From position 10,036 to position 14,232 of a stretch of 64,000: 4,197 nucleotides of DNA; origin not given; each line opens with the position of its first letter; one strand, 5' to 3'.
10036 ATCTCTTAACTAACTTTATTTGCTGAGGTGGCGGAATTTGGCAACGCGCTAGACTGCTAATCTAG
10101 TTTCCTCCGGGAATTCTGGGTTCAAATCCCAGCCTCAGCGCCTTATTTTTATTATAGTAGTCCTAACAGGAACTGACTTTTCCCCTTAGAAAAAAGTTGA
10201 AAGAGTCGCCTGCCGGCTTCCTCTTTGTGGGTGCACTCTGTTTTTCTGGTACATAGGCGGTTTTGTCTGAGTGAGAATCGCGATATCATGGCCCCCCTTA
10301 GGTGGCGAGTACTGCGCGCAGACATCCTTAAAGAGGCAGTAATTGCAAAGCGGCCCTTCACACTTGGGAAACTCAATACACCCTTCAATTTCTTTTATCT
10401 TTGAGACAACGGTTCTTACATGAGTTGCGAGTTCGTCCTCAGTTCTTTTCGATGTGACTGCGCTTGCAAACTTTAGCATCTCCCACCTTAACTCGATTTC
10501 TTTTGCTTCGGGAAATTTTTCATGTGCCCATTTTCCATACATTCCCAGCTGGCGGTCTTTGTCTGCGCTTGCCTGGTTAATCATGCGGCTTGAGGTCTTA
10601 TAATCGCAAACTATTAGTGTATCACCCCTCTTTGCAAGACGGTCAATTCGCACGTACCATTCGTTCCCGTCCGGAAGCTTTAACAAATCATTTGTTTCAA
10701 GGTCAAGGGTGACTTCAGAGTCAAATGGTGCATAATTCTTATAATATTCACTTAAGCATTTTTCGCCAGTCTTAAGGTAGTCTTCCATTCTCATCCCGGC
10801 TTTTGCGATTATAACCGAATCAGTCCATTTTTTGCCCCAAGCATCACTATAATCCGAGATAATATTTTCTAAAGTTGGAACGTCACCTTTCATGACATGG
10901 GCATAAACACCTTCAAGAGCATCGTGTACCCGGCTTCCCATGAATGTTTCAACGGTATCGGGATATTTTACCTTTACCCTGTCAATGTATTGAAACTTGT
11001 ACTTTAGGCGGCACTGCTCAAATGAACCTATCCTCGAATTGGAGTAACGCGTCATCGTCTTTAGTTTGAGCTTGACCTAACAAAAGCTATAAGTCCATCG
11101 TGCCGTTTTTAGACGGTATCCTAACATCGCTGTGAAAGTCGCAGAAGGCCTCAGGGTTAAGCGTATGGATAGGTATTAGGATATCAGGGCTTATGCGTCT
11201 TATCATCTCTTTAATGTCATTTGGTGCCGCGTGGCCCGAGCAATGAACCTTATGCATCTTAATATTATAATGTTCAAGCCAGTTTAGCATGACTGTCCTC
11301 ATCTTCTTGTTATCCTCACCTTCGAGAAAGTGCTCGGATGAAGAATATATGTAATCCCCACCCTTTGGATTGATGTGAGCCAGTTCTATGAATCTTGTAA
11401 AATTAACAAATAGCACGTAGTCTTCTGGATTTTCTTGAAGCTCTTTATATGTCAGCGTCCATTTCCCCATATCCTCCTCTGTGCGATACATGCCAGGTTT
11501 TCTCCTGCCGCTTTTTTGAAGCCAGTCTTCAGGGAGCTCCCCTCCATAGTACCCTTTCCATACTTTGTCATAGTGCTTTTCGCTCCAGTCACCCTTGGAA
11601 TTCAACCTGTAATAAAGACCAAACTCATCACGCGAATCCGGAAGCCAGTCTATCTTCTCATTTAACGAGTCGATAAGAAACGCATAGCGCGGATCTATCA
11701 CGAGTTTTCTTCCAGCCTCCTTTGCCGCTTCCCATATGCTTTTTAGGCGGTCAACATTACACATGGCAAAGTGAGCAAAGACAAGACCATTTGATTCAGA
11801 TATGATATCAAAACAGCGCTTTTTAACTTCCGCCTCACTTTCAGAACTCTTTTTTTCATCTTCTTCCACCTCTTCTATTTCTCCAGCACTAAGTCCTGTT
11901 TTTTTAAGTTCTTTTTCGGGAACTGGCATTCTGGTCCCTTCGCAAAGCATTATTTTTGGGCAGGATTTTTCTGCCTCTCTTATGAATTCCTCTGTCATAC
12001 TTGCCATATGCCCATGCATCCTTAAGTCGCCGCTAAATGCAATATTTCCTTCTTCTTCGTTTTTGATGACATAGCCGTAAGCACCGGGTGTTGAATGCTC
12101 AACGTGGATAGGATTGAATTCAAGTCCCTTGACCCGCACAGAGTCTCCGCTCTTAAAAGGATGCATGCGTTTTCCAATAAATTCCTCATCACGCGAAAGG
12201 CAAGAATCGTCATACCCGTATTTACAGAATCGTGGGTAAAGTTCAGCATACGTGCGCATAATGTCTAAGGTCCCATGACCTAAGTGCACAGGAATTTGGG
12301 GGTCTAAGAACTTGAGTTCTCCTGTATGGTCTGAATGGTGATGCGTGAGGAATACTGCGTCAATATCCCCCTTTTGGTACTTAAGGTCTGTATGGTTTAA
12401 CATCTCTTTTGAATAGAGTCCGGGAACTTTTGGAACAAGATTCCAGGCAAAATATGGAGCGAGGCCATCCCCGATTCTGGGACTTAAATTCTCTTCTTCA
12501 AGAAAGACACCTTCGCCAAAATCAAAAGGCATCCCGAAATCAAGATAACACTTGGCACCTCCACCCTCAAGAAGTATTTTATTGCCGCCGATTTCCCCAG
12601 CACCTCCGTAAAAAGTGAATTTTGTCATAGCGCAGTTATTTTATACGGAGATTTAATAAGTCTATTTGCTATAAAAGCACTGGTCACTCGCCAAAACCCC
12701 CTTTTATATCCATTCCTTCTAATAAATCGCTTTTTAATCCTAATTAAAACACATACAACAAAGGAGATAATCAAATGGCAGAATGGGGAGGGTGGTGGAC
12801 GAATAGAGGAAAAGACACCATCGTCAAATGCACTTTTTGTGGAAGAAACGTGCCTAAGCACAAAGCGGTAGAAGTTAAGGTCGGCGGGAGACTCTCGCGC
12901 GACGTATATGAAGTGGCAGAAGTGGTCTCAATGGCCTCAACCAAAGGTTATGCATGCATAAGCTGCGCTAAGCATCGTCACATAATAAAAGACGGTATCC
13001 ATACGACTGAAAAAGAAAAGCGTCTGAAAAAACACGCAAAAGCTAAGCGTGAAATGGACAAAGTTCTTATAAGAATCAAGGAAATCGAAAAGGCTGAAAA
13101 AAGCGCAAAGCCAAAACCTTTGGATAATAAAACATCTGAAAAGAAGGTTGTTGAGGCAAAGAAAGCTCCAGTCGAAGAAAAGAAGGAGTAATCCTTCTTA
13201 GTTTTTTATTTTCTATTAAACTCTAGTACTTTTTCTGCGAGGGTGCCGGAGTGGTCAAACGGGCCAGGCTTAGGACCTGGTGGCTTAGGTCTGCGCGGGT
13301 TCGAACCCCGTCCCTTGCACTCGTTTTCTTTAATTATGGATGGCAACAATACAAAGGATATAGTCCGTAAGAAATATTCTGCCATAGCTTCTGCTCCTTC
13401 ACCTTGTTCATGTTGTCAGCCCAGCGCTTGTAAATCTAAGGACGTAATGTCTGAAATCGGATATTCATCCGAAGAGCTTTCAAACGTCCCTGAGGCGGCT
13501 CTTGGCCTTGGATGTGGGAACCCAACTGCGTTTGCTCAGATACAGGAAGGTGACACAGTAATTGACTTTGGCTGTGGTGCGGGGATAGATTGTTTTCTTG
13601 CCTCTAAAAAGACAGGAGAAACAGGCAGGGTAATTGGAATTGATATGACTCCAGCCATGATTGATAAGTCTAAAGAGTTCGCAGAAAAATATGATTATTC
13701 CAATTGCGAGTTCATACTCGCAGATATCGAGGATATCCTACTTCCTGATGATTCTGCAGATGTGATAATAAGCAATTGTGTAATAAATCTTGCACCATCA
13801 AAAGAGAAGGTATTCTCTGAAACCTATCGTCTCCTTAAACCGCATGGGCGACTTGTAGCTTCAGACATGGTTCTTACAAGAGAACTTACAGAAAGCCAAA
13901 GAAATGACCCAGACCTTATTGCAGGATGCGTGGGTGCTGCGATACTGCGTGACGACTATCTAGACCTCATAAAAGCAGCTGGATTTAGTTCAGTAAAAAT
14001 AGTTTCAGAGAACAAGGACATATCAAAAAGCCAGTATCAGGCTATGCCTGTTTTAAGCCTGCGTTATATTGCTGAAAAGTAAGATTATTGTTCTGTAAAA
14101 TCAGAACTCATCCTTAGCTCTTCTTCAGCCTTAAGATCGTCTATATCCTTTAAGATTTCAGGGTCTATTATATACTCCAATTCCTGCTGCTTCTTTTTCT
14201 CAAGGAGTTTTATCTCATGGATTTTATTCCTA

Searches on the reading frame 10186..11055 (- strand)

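Call 51: search_protein_families(library=pfam, proteins=[window:10186-11055:-], max_evalue=0.0001)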
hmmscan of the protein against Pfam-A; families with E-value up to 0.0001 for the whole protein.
window:10186-11055:- (289 aa): 1 family
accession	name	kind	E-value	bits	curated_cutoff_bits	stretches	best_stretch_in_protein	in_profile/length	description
PF12705.13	PDDEXK_1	-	1.5e-23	84.5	22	1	4-246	2-246/247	PD-(D/E)XK nuclease superfamily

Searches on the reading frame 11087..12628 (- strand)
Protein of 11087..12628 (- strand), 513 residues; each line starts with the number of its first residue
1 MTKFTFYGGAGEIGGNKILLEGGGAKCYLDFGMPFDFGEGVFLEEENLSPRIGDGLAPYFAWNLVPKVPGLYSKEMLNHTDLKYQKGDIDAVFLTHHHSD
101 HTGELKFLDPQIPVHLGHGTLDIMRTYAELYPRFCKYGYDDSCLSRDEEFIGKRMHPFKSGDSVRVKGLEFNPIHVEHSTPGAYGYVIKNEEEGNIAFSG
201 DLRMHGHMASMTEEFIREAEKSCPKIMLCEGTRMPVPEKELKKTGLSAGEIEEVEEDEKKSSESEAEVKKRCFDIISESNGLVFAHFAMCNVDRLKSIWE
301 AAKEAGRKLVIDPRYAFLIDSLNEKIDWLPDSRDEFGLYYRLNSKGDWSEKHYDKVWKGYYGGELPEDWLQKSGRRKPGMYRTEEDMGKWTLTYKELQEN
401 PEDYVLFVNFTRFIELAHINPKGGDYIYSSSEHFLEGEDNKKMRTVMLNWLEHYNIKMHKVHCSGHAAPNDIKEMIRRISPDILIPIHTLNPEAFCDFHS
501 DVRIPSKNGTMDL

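Call 51: search_protein_families(library=pfam, proteins=[window:11087-12628:-], max_evalue=0.0001)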
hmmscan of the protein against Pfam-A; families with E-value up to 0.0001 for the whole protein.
window:11087-12628:- (513 aa): 3 families
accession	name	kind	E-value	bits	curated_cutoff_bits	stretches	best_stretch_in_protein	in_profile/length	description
PF12706.13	Lactamase_B_2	-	5.7e-14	52.6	27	1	87-206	29-147/200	Beta-lactamase superfamily domain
PF00753.33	Lactamase_B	-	3.3e-09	37.4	22.7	1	81-204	36-152/196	Metallo-beta-lactamase superfamily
PF07521.17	RMMBL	-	1.7e-05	25.2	21.6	1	456-489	6-40/63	Zn-dependent metallo-hydrolase RNA specificity domain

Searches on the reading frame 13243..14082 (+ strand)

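Call 51: search_protein_families(library=pfam, proteins=[window:13243-14082:+], max_evalue=0.0001)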
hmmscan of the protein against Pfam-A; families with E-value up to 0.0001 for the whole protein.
window:13243-14082:+ (279 aa): 10 families
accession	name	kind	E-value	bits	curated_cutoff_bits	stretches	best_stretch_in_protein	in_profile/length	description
PF13847.12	Methyltransf_31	-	2.2e-35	121.9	27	1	101-244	2-142/145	Methyltransferase domain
PF13649.12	Methyltransf_25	-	1e-19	71.5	27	1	106-202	1-97/97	Methyltransferase domain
PF08241.18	Methyltransf_11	-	1.2e-19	71.1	21.2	1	108-205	2-94/95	Methyltransferase domain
PF01209.24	Ubie_methyltran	-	5.5e-14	52.5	20.1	1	100-206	45-151/233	ubiE/COQ5 methyltransferase family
PF08242.18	Methyltransf_12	-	2.2e-13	51.2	30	1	107-204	1-98/98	Methyltransferase domain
PF13489.12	Methyltransf_23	-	1.5e-10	41.5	27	1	97-211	17-121/164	Methyltransferase domain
PF06325.19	PrmA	-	9.9e-10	38.8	22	1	99-212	158-264/296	Ribosomal protein L11 methyltransferase (PrmA)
PF01135.25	PCMT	-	3.7e-07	30.5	20.3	1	97-161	68-132/210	Protein-L-isoaspartate(D-aspartate) O-methyltransferase (PCMT)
PF13679.12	Methyltransf_32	-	7.8e-07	29.6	27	1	101-169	24-96/143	Methyltransferase domain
PF05175.20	MTS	-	5.3e-06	26.6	23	1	102-205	31-137/170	Methyltransferase small domain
